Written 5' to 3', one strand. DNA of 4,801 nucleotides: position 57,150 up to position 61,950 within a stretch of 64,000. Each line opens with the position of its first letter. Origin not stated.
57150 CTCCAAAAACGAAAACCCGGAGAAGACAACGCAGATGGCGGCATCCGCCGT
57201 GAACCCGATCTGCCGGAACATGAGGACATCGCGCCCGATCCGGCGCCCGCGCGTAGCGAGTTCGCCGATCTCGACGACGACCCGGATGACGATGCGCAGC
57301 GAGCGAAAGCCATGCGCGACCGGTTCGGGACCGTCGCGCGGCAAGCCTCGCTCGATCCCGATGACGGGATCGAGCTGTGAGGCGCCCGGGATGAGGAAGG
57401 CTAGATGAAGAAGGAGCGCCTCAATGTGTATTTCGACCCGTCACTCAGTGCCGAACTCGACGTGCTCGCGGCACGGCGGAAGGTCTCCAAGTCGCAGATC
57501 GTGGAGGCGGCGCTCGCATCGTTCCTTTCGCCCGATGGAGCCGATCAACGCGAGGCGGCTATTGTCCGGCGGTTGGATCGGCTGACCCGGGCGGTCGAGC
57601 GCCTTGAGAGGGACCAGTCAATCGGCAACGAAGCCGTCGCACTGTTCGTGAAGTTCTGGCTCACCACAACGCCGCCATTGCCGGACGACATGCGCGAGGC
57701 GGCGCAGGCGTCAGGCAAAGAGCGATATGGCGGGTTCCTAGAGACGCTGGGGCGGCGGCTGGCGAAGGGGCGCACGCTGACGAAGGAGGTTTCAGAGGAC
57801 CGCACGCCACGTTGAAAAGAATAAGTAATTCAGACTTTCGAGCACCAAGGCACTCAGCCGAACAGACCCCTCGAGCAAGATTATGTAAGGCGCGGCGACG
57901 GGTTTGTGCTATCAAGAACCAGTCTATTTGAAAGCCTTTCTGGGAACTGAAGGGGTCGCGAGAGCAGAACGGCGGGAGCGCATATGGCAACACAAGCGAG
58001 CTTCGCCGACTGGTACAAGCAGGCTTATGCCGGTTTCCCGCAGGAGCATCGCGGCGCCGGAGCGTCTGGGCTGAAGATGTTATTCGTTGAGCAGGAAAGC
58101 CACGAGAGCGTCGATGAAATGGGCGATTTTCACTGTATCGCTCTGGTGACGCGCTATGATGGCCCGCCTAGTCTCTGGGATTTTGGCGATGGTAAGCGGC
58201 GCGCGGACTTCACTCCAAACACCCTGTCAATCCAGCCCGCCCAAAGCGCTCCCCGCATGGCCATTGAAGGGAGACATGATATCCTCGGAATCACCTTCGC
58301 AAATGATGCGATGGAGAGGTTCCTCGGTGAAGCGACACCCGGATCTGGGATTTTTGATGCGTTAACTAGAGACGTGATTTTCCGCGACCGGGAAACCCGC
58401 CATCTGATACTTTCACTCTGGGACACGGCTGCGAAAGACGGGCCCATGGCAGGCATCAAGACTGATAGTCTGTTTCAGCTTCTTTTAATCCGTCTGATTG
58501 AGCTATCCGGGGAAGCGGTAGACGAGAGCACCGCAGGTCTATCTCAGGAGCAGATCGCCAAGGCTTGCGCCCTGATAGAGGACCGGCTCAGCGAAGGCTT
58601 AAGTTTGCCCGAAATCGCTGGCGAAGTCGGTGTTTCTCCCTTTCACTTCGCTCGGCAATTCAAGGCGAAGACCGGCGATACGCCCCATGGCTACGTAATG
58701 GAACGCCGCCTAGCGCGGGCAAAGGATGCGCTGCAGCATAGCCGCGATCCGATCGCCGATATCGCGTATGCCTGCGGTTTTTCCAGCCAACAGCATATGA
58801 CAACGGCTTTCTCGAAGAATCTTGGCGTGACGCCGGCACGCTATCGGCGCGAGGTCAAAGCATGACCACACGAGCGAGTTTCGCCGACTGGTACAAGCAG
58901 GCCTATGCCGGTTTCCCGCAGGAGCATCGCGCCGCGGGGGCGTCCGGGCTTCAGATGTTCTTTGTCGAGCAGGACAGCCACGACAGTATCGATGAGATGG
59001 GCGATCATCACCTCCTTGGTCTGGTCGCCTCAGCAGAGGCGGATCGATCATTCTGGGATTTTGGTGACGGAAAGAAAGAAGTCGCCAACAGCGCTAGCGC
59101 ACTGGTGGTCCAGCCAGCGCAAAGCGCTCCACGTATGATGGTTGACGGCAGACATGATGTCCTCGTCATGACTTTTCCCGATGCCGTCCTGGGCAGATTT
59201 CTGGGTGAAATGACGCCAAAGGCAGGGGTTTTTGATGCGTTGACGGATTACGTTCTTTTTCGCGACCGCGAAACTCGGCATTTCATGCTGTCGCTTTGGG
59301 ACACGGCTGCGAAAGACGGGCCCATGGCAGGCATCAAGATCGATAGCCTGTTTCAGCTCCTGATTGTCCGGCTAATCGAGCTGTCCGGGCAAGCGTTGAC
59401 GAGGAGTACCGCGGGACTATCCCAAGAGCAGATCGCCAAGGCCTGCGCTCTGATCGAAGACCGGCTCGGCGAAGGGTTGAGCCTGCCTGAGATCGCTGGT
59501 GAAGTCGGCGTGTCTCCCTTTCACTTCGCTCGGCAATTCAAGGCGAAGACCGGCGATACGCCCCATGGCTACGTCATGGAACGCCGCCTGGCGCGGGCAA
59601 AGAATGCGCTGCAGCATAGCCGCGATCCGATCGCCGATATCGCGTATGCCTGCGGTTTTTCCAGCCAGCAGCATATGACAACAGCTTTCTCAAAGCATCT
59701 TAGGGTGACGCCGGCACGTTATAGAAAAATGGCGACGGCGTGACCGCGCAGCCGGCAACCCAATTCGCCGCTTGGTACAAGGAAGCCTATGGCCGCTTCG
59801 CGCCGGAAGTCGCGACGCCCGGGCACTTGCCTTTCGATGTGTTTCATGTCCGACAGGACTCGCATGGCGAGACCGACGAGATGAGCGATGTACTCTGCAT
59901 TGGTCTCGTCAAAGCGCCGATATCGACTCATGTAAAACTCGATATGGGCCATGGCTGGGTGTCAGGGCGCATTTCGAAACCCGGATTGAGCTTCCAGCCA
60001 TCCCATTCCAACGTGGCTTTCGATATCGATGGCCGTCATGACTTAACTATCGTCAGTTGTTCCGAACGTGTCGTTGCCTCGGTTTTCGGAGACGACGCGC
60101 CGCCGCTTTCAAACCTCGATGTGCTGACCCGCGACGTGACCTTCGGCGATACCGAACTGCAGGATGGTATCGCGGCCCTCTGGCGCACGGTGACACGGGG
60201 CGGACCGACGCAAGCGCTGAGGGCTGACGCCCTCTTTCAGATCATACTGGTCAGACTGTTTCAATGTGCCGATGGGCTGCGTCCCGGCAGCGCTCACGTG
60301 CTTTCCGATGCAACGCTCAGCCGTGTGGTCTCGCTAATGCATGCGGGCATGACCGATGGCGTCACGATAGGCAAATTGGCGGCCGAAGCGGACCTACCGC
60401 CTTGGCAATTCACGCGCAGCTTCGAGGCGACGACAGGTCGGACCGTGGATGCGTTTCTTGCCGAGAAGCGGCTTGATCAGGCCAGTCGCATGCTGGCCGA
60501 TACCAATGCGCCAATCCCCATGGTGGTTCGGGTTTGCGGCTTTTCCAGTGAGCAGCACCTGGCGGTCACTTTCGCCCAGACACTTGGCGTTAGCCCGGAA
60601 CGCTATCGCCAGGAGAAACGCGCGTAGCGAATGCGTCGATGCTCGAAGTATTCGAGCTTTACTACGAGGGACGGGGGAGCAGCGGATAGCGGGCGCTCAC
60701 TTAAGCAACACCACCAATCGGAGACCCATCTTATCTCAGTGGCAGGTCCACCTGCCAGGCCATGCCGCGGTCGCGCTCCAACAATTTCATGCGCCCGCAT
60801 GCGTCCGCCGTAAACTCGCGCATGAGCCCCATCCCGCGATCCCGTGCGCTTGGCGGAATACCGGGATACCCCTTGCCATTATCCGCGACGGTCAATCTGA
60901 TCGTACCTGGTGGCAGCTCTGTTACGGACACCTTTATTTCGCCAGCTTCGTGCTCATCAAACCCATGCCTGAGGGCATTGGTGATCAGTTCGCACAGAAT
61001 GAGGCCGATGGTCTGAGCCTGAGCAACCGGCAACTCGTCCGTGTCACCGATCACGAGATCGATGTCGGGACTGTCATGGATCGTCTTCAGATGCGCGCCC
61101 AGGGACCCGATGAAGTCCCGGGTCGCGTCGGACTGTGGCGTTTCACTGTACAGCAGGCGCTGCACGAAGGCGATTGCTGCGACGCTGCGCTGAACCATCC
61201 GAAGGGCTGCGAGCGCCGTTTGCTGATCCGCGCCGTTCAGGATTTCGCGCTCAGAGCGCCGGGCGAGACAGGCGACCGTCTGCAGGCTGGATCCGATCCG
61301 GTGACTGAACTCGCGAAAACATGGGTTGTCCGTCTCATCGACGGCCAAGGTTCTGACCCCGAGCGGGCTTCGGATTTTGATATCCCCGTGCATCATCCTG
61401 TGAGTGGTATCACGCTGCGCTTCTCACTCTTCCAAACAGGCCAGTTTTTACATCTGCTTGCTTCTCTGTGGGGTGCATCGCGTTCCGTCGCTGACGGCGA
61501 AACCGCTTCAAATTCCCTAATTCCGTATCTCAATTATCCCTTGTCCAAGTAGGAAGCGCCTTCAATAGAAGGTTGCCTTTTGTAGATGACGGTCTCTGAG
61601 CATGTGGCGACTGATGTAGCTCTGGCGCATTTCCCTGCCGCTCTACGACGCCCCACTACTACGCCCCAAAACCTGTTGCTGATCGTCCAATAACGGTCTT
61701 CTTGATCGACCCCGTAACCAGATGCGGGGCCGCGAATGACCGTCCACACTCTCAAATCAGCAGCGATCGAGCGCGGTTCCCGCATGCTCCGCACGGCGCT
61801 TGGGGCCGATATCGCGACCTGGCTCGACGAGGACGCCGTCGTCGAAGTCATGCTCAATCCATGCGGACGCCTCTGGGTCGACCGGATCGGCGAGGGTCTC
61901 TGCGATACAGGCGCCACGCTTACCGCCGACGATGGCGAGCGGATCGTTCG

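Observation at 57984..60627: Tandem AraC array: same DNA-reading head, diversified sensor pockets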

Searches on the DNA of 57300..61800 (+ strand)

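Call 7: search_dna_similar(query=window:57300-61800:+, collection=plasmids, mode=near, max_rows=25)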
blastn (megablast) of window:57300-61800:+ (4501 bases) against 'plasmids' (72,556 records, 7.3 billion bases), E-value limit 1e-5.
Records with a match: 2; places in all: 2; records where one place covers at least 80% of the query: 0.
Best place of each record, by identity: 80-90% 2.
By first word of the organism name: Agrobacterium 2.
By predicted mobility (MOB-suite, as given by PLSDB): non-mobilizable 2.
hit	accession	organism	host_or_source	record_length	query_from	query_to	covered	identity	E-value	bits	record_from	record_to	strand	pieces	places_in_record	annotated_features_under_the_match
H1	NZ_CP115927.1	Agrobacterium tumefaciens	Chrysanthemum,cell culture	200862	1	4501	15%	80.9%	4e-73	516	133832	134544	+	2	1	CopG family transcriptional regulator | conjugal transfer protein TraG | trbB: P-type conjugative transfer ATPase TrbB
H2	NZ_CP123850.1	Agrobacterium tumefaciens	Rose,cell culture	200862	1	4501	15%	80.9%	4e-73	516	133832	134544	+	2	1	CopG family transcriptional regulator | conjugal transfer protein TraG | trbB: P-type conjugative transfer ATPase TrbB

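Call 38: get_annotated_region(hit=H1, flank=1500)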
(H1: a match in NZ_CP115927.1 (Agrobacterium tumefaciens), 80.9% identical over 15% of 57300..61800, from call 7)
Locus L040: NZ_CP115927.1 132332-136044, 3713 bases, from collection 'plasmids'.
description: Agrobacterium tumefaciens strain K224 plasmid pAtK224b, complete sequence
organism: Agrobacterium tumefaciens (NCBI taxid 358)
taxonomy: Bacteria; Pseudomonadota; Alphaproteobacteria; Hyphomicrobiales; Rhizobiaceae; Agrobacterium; Agrobacterium tumefaciens
host: -; source: Chrysanthemum,cell culture; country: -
typing (MOB-suite, as given by PLSDB): non-mobilizable; replicon rep_cluster_440; mating-pair formation MPF_T
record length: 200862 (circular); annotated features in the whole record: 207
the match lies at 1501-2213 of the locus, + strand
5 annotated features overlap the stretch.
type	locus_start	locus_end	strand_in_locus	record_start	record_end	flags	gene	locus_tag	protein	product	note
CDS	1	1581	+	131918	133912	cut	-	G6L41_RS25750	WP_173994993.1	conjugal transfer protein TraG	-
CDS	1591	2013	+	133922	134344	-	-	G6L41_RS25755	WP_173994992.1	CopG family transcriptional regulator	-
CDS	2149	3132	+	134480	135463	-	trbB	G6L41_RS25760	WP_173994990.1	P-type conjugative transfer ATPase TrbB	-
CDS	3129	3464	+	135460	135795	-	-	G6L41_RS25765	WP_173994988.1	TrbC/VirB2 family protein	-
CDS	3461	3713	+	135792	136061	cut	-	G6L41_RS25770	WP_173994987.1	VirB3 family type IV secretion system protein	-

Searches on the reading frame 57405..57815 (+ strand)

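Call 3: search_protein_families(library=pfam, proteins=[window:57405-57815:+], max_evalue=0.01)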
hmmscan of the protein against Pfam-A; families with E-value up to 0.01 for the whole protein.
window:57405-57815:+ (136 aa): 3 families
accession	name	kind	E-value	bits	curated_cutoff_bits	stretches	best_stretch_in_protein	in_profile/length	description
PF01402.27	RHH_1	-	1.2e-06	28.7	20.5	1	5-41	1-37/39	Ribbon-helix-helix protein, copG family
PF12651.13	RHH_3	-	0.00059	20.2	21.6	1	2-41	1-40/44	Ribbon-helix-helix domain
PF20605.4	Antitox_RHH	-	0.0045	17.6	27.2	1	8-38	9-39/50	Antitoxin-like ribbon-helix-helix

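Call 6: search_protein_families(library=ncbifam, proteins=[window:57405-57815:+], max_evalue=0.001)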
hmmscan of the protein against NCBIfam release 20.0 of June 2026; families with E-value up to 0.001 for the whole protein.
window:57405-57815:+ (136 aa): 0 families

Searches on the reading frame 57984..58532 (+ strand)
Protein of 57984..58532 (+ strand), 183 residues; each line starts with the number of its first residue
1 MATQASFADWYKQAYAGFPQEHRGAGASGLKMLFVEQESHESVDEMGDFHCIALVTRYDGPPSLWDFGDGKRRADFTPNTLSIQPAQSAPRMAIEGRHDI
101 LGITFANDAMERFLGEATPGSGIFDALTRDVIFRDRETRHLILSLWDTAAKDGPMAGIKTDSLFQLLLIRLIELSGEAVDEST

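Call 34: search_protein_representatives(protein=window:57984-58532:+)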
Query: 183 residues. Proteins with E-value up to 0.001 (for the whole library): 97; up to 1e-10: 14; up to 1e-30: 1. The best 97 are listed.
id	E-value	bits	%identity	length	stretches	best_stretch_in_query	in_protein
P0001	3.3e-118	408.2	100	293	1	1-183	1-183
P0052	7.9e-23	97.5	35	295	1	5-174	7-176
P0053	9.7e-16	74.4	32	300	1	3-176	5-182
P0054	5.1e-15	72.0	39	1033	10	62-95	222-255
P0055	2.3e-13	66.6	32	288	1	5-179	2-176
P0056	3.4e-12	62.8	32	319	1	4-178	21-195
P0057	5.1e-12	62.3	32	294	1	5-180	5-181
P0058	5.3e-12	62.2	31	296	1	5-181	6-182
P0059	1.0e-11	61.3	31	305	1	7-164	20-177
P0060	1.2e-11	61.0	29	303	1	12-179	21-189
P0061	1.3e-11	60.9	28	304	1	3-176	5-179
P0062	2.6e-11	60.0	33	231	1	5-173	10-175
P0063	5.5e-11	58.9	27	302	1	5-173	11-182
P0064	6.5e-11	58.6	30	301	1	4-177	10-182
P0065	1.5e-10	57.5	32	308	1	4-180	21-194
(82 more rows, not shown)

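Call 75: search_dna_similar(query=window:57984-58532:+, collection=plasmids, mode=protein, max_evalue=1e-8, max_rows=25)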
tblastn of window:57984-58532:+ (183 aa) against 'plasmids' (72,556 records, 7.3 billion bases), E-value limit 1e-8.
Records with a match: 2; places in all: 2; records where one place covers at least 80% of the query: 2.
Best place of each record, by identity: <60% 2.
By first word of the organism name: Roseobacter 2.
By predicted mobility (MOB-suite, as given by PLSDB): conjugative 2.
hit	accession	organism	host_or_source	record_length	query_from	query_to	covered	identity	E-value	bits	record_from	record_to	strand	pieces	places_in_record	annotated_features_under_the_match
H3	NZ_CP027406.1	Roseobacter denitrificans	Environment,seaweed, Enteromorpha linza ...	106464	6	153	81%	28.1%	3e-10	65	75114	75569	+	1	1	AraC family transcriptional regulator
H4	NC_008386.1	Roseobacter denitrificans OCh 114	-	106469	6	153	81%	28.1%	3e-10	65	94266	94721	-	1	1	AraC family transcriptional regulator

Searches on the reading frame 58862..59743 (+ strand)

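Call 3: search_protein_families(library=pfam, proteins=[window:58862-59743:+], max_evalue=0.01)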
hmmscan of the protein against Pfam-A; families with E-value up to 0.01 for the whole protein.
window:58862-59743:+ (293 aa): 2 families
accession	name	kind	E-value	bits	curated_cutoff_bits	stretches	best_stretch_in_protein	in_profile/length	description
PF12833.13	HTH_18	-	1.1e-23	83.8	33.6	1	211-289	1-79/80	Helix-turn-helix domain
PF00165.29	HTH_AraC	-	1.5e-17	63.7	26.6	2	250-289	1-42/42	Bacterial regulatory helix-turn-helix proteins, AraC family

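Call 6: search_protein_families(library=ncbifam, proteins=[window:58862-59743:+], max_evalue=0.001)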
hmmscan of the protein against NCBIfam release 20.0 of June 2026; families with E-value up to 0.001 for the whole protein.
window:58862-59743:+ (293 aa): 30 families (the best 25 are shown)
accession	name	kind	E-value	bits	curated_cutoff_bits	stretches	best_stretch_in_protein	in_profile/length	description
NF012228.1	RobA_TF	equivalog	7.8e-19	68.2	380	1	196-290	10-104/286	MDR efflux pump AcrAB transcriptional activator RobA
NF006902.0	PRK09393.1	equivalog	9e-19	67.8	425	1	178-290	208-321/327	transcriptional regulator FtrA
NF010028.0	PRK13503.1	equivalog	1.4e-18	67.3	288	1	162-290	148-272/278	HTH-type transcriptional activator RhaS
NF011701.0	PRK15121.1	equivalog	5.7e-18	65.4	426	1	196-290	12-106/289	MDR efflux pump AcrAB transcriptional activator RobA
NF047788.1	TransRegPocR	equivalog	2.4e-17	63.2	500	1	167-291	167-291/296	transcriptional regulator PocR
NF047455.1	TF_Staph_AryK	equivalog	6e-17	61.1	850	1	167-290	135-258/759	transcriptional regulator AryK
NF007584.0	PRK10219.1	equivalog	2.2e-16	60.1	174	1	188-289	4-105/107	superoxide response transcriptional regulator SoxS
NF007243.0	PRK09685.1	equivalog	7.6e-15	55.1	199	1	181-291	190-302/303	transcriptional regulator FeaR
NF012144.2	ramA_TF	equivalog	1.2e-14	54.7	180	1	187-290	3-106/108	RamA family antibiotic efflux transcriptional regulator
NF007860.0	PRK10572.1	equivalog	1.2e-14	53.9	208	1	166-291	164-285/292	arabinose operon transcriptional regulator AraC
NF052371.1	TransRegGbdRPseu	equivalog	2.8e-14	52.9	480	1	181-292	217-328/365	choline metabolism transcriptional regulator GbdR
NF008564.0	PRK11511.1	equivalog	3.5e-14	53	202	1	195-289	15-109/127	MDR efflux pump AcrAB transcriptional activator MarA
NF012198.0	MarA_TF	equivalog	4.5e-14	52.7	250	1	195-289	15-109/124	MDR efflux pump AcrAB transcriptional activator MarA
NF011964.0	PRK15435.1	equivalog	3.3e-13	49.4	345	1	189-290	85-183/354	bifunctional DNA-binding transcriptional regulator/O6-methylguanine-DNA methyltransferase Ada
NF052534.1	RzbtTranRegRhrA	equivalog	5.1e-11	42.4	500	1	155-291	177-311/312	rhizobactin biosynthesis transcriptional regulator RhrA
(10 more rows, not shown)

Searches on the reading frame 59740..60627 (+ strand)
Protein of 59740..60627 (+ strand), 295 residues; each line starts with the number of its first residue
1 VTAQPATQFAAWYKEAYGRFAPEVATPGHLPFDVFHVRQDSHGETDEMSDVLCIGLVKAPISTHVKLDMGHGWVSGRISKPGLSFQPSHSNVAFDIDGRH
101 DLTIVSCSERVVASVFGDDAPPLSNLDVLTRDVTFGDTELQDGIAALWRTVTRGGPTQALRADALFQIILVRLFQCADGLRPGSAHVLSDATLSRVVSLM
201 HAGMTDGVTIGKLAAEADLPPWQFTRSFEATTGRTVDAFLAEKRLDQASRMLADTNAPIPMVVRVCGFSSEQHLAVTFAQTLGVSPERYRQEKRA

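Call 3: search_protein_families(library=pfam, proteins=[window:59740-60627:+], max_evalue=0.01)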
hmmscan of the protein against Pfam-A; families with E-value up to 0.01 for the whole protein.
window:59740-60627:+ (295 aa): 2 families
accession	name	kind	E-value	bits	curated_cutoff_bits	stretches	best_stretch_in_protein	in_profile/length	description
PF12833.13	HTH_18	-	1.5e-16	60.9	33.6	1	213-291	1-79/80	Helix-turn-helix domain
PF00165.29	HTH_AraC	-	5.1e-08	33.3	26.6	1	254-291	6-42/42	Bacterial regulatory helix-turn-helix proteins, AraC family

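Call 6: search_protein_families(library=ncbifam, proteins=[window:59740-60627:+], max_evalue=0.001)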
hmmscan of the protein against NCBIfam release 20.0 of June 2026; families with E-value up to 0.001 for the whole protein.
window:59740-60627:+ (295 aa): 22 families
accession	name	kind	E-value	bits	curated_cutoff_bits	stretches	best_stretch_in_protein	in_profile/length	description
NF006902.0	PRK09393.1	equivalog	3.8e-17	62.5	425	1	189-293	218-322/327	transcriptional regulator FtrA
NF007860.0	PRK10572.1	equivalog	1.5e-12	47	208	1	133-293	125-285/292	arabinose operon transcriptional regulator AraC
NF047788.1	TransRegPocR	equivalog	1.6e-10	40.7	500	1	189-293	187-291/296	transcriptional regulator PocR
NF012144.2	ramA_TF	equivalog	8.4e-09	35.8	180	1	189-293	3-107/108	RamA family antibiotic efflux transcriptional regulator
NF010028.0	PRK13503.1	equivalog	1.4e-08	34.5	288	1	163-293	147-273/278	HTH-type transcriptional activator RhaS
NF040475.1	chlor_reg_RclR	equivalog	4.1e-08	32.9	400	1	188-292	174-278/284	reactive chlorine-specific transcriptional regulator RclR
NF047455.1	TF_Staph_AryK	equivalog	4.2e-08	31.9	850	1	185-293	151-259/759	transcriptional regulator AryK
NF012198.0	MarA_TF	equivalog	1e-07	32.1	250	1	193-291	11-109/124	MDR efflux pump AcrAB transcriptional activator MarA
NF008564.0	PRK11511.1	equivalog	1.1e-07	32.1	202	1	196-291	14-109/127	MDR efflux pump AcrAB transcriptional activator MarA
NF052371.1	TransRegGbdRPseu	equivalog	2.2e-07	30.3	480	1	191-292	225-326/365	choline metabolism transcriptional regulator GbdR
NF010025.2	PRK13500.1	equivalog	4.9e-07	29.6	525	1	183-294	168-279/282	HTH-type transcriptional activator RhaR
NF007584.0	PRK10219.1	equivalog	1e-06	29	174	1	196-291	10-105/107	superoxide response transcriptional regulator SoxS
NF049932.1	TranspRegBtr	equivalog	1.8e-06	26.8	900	1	204-294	177-267/531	bacillibactin transport transcriptional regulator Btr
NF010026.0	PRK13501.1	equivalog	2.7e-06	26.8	363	1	178-292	162-277/290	HTH-type transcriptional activator RhaR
NF007693.0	PRK10371.1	equivalog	4.2e-06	26.2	253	1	202-291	209-298/309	transcriptional regulator MelR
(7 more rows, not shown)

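Call 81: search_protein_families(library=padloc, proteins=[window:59740-60627:+], max_evalue=0.001)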
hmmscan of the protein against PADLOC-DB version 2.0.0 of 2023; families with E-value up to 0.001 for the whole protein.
window:59740-60627:+ (295 aa): 0 families

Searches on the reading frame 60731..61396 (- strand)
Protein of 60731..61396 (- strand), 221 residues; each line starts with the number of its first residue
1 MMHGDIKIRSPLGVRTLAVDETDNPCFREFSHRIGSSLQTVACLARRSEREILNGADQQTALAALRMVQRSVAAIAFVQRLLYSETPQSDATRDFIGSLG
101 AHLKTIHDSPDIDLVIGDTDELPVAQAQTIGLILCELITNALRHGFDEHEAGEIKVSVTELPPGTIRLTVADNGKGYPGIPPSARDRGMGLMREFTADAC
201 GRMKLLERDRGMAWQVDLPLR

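Call 3: search_protein_families(library=pfam, proteins=[window:60731-61396:-], max_evalue=0.01)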
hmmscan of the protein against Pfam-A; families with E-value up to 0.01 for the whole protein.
window:60731-61396:- (221 aa): 3 families
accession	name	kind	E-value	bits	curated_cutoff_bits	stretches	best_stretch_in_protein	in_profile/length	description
PF13581.12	HATPase_c_2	-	1e-09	38.9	27.4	1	121-195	23-108/127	Histidine kinase-like ATPase domain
PF02518.31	HATPase_c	-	3.6e-08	34.3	26.4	1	128-186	4-55/111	Histidine kinase-, DNA gyrase B-, and HSP90-like ATPase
PF07568.18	HisKA_2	-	5e-06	27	22.3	1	29-104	1-73/76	Histidine kinase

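Call 6: search_protein_families(library=ncbifam, proteins=[window:60731-61396:-], max_evalue=0.001)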
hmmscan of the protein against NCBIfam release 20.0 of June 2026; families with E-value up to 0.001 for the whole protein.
window:60731-61396:- (221 aa): 8 families
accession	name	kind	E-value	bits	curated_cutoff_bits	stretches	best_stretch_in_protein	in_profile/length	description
NF051872.1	HisKinPhyk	equivalog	3.6e-10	39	750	1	26-211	346-528/537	sensor histidine kinase PhyK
NF052306.1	BluLightHisKinLov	equivalog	2.9e-09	36.3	450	1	25-219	151-333/334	blue-light-activated histidine kinase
NF010077.0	PRK13559.1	subfamily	3.8e-07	29.3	361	1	20-220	167-359/364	hypothetical protein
TIGR01925.2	spIIAB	equivalog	1e-05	25.5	135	1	126-180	34-87/137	anti-sigma F factor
NF052531.1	Strep_LiaS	equivalog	4.3e-05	22.9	450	1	95-220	205-327/328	envelope stress sensor histidine kinase LiaS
NF008184.0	PRK10935.1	equivalog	0.00021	20.1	553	1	133-210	475-548/565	nitrate/nitrite two-component system sensor histidine kinase NarQ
NF003144.0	PRK04069.1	equivalog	0.00054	19.4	145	1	133-177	46-89/161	anti-sigma B factor RsbW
NF007896.0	PRK10600.1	equivalog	0.0007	18.4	578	1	125-211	494-575/598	nitrate/nitrite two-component system sensor histidine kinase NarX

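Call 53: find_homologous_proteins(query=window:60731-61396:-, max_evalue=1e-10)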
Query window:60731-61396:- (221 aa): 5 proteins with E <= 1e-10 among 1384 candidates.
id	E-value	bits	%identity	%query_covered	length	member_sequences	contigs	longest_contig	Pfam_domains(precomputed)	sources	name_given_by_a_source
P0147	2.4e-141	487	100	100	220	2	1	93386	PF13581.13,PF02518.32,PF07568.19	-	-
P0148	1.6e-89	317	71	96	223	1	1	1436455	PF13581.13,PF02518.32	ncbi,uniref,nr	ncbi:sensor histidine kinase [Erythrobacter ani]|uniref:histidine kinase n=1 Tax=Erythrobacter ani T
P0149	8.1e-75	269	58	97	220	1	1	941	PF13581.13,PF02518.32,PF07568.19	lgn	-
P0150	3.2e-68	248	61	87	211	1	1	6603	PF13581.13,PF02518.32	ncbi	ncbi:MAG: sensor histidine kinase [Pseudomonadota bacterium]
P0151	2.2e-12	65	29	87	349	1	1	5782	PF13581.13,PF02518.32,PF00072.31,PF07568.19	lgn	-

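Call 54: find_encoding_contigs(protein=P0150, flank=6000, max_places=2)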
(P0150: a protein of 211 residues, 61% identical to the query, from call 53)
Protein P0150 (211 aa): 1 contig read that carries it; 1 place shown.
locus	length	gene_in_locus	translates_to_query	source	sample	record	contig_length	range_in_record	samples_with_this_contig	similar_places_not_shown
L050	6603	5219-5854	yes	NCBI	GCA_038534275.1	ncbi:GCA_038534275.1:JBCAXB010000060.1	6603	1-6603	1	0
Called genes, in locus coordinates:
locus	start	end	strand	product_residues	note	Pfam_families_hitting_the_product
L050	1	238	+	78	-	PF02405:MlaE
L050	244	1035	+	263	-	PF00005:ABC_tran, PF13191:AAA_16, PF13304:AAA_21 (faint)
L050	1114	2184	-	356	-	PF11017:DUF2855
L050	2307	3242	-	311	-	PF10017:Methyltransf_33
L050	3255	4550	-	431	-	PF12867:DinB_2, PF03781:FGE-sulfatase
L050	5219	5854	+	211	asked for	PF13581:HATPase_c_2 (weak), PF02518:HATPase_c (faint)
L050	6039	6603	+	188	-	?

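Call 81: search_protein_families(library=padloc, proteins=[window:60731-61396:-], max_evalue=0.001)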
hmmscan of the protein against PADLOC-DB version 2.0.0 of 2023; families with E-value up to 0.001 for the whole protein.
window:60731-61396:- (221 aa): 0 families
